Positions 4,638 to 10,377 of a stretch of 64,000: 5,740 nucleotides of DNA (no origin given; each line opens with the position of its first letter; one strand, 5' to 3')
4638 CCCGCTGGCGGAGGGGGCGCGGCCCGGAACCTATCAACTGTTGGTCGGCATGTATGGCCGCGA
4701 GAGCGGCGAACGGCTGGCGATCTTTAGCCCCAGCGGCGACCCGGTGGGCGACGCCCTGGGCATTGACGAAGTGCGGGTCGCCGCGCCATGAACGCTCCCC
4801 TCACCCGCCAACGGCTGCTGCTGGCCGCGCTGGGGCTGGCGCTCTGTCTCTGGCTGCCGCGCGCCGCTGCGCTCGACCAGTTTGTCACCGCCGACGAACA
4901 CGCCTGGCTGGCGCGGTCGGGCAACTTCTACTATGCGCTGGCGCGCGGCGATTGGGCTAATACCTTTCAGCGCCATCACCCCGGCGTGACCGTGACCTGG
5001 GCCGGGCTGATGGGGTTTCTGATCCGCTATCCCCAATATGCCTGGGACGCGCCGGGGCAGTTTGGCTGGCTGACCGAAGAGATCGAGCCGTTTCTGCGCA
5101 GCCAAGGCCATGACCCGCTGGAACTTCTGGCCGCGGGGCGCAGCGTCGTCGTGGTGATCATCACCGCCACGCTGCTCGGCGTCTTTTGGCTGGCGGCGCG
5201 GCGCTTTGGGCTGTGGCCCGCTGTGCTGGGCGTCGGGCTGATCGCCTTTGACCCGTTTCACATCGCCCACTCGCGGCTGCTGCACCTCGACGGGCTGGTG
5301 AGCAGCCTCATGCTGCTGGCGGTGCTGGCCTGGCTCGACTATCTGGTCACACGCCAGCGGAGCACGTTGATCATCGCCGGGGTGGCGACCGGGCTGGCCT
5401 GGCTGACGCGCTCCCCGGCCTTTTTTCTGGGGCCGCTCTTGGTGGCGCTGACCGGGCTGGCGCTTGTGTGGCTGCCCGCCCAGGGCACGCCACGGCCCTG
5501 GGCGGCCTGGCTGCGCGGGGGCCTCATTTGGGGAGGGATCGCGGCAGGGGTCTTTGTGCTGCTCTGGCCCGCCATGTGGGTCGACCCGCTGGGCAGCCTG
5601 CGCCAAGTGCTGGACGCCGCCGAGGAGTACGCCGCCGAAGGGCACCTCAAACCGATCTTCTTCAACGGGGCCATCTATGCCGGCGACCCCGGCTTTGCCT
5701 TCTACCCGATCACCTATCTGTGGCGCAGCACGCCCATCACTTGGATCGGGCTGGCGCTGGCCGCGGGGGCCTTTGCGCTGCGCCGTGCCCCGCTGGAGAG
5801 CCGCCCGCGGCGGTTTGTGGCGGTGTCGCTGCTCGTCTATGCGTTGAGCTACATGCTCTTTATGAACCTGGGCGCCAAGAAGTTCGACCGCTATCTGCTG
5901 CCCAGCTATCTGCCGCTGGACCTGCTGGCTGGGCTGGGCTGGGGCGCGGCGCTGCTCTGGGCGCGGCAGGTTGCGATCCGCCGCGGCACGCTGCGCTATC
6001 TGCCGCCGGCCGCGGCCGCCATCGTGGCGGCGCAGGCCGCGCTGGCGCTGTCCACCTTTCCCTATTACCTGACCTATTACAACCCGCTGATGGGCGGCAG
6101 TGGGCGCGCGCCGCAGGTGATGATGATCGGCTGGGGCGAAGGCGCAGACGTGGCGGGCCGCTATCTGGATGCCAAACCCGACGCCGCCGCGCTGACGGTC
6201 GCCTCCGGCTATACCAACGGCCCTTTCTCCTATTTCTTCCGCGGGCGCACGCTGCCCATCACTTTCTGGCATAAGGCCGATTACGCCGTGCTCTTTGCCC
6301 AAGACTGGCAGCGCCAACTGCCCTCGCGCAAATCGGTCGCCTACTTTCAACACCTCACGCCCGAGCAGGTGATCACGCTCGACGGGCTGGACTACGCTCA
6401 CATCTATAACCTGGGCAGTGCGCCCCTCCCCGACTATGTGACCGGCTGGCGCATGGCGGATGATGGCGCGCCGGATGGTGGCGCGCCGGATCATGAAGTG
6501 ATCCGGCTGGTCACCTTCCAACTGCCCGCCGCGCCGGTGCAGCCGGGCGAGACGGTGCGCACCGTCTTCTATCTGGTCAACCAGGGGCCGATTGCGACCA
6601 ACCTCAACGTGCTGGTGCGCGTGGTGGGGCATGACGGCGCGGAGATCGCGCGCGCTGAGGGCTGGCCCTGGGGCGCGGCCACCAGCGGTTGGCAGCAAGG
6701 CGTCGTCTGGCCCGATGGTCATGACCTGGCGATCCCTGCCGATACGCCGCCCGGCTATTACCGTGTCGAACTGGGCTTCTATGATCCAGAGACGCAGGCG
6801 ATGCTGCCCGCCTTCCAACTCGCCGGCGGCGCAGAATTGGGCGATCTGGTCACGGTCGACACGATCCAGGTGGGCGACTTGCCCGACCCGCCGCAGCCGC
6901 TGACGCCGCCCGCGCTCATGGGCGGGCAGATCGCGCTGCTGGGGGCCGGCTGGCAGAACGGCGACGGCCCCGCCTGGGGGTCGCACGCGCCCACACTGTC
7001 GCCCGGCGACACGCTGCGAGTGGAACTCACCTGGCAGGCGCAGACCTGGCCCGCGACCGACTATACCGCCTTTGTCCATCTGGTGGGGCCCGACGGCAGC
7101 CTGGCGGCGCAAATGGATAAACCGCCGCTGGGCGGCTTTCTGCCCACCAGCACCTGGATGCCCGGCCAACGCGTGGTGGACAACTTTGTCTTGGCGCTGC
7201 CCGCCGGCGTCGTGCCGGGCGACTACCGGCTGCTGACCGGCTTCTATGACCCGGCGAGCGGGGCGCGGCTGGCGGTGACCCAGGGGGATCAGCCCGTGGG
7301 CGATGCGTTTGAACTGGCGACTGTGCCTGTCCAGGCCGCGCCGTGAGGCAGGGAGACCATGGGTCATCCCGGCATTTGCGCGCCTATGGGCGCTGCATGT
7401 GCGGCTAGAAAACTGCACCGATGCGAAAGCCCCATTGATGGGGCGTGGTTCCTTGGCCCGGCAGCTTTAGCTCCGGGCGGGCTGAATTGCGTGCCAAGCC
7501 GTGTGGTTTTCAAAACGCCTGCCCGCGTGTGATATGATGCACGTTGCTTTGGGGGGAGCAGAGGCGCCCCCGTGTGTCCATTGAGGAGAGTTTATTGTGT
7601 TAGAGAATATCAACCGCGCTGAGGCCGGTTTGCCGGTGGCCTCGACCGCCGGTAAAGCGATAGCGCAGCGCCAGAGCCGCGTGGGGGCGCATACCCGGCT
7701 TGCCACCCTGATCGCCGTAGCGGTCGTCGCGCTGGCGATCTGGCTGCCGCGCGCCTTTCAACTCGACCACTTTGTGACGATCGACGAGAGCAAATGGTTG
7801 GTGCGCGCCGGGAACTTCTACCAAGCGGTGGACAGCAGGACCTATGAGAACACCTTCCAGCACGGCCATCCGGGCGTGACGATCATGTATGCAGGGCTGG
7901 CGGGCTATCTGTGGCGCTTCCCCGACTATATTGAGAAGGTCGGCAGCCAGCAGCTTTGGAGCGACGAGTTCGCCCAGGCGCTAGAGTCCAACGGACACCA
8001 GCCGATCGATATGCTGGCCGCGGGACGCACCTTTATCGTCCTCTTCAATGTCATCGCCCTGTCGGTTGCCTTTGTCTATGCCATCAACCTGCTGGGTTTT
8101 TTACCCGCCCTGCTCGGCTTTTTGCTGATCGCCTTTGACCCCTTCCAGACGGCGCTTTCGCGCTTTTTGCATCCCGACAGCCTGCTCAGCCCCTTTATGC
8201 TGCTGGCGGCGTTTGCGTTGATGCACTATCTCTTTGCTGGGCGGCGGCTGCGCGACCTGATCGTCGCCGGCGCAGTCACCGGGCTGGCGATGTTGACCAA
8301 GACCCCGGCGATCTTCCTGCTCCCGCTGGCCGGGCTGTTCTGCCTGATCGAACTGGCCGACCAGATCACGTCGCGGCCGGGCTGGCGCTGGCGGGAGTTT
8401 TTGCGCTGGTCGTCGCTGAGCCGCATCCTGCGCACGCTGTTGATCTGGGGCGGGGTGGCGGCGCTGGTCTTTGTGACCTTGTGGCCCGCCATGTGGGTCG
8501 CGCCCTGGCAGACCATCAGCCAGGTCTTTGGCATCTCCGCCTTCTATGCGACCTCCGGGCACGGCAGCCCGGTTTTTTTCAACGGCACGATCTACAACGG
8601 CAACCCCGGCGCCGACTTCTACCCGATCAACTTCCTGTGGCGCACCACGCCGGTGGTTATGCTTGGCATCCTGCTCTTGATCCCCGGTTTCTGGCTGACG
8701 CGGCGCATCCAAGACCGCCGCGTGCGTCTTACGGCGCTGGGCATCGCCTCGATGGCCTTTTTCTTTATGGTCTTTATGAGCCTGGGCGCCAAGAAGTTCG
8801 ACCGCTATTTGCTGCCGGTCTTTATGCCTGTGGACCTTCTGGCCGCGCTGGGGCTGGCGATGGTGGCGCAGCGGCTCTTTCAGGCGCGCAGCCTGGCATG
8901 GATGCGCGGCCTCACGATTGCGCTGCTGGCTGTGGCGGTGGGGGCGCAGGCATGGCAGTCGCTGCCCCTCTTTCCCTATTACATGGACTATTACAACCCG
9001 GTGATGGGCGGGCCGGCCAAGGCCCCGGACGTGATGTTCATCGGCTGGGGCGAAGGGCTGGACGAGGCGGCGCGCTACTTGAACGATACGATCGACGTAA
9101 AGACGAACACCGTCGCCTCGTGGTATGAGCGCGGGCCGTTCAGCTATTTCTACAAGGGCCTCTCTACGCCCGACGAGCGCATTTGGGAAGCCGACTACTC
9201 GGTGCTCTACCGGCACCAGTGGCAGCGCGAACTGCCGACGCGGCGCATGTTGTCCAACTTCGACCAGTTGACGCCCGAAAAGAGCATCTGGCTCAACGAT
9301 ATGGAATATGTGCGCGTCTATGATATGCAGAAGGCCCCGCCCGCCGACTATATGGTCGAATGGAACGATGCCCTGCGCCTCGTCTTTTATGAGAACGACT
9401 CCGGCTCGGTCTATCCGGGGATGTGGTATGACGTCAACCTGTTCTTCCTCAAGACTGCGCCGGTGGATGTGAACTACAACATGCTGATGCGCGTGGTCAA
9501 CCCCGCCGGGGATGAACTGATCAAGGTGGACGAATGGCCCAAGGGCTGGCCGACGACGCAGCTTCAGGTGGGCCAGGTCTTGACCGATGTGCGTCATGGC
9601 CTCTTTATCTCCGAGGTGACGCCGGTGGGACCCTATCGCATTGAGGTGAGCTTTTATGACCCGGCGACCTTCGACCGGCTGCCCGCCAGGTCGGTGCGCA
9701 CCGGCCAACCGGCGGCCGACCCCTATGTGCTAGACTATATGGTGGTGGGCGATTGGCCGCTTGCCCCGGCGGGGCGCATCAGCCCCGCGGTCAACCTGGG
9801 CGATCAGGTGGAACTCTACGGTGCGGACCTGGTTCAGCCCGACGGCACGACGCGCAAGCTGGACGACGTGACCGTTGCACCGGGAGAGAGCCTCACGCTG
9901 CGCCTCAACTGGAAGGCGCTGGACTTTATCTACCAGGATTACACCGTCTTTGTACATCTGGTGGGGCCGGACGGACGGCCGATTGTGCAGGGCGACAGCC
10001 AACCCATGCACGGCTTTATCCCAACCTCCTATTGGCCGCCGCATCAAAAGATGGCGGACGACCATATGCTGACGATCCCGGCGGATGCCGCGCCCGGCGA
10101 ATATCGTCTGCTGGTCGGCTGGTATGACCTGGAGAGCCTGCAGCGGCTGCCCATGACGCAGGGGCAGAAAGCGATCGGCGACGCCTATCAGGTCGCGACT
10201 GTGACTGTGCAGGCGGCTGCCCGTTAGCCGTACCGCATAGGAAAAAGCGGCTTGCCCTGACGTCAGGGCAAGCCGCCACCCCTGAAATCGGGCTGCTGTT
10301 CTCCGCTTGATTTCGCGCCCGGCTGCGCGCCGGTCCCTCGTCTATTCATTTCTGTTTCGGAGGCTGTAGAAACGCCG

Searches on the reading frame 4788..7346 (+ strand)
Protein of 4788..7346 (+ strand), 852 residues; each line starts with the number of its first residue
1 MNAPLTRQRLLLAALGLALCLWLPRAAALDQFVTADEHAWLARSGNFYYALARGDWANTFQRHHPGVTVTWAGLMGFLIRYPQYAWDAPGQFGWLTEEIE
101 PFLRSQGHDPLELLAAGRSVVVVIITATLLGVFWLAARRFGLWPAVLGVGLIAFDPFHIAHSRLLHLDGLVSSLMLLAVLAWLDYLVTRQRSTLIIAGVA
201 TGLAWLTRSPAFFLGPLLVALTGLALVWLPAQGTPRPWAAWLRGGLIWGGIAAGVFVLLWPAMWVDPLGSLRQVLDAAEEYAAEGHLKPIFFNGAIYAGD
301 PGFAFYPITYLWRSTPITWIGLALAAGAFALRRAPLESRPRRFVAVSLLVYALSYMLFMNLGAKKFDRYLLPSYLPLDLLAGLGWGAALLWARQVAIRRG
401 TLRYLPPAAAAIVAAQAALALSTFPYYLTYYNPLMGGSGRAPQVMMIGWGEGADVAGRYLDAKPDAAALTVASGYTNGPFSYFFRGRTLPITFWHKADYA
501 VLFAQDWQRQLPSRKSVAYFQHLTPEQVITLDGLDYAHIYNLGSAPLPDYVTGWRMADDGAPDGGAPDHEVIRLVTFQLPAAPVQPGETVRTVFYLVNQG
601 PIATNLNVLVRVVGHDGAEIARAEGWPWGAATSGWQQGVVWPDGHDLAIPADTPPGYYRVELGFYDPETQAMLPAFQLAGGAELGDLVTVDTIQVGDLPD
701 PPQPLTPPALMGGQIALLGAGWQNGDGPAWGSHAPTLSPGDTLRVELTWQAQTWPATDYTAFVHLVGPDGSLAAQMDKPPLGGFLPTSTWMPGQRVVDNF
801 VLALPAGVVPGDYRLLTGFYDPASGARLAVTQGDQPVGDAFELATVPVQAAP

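Call 79: search_protein_families(library=pfam, proteins=[window:4788-7346:+], max_evalue=0.00001)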
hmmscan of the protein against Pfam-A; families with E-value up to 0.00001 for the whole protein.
window:4788-7346:+ (852 aa): 1 family
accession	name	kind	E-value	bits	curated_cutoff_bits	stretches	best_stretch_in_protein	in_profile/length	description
PF13231.12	PMT_2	-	4e-07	30.8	26.1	1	118-246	25-148/160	Dolichyl-phosphate-mannose-protein mannosyltransferase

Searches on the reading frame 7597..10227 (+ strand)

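Call 79: search_protein_families(library=pfam, proteins=[window:7597-10227:+], max_evalue=0.00001)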
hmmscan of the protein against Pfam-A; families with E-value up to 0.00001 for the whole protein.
window:7597-10227:+ (876 aa): 1 family
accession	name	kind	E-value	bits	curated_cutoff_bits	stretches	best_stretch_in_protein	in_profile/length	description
PF13231.12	PMT_2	-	9.7e-12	45.8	26.1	1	143-252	24-132/160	Dolichyl-phosphate-mannose-protein mannosyltransferase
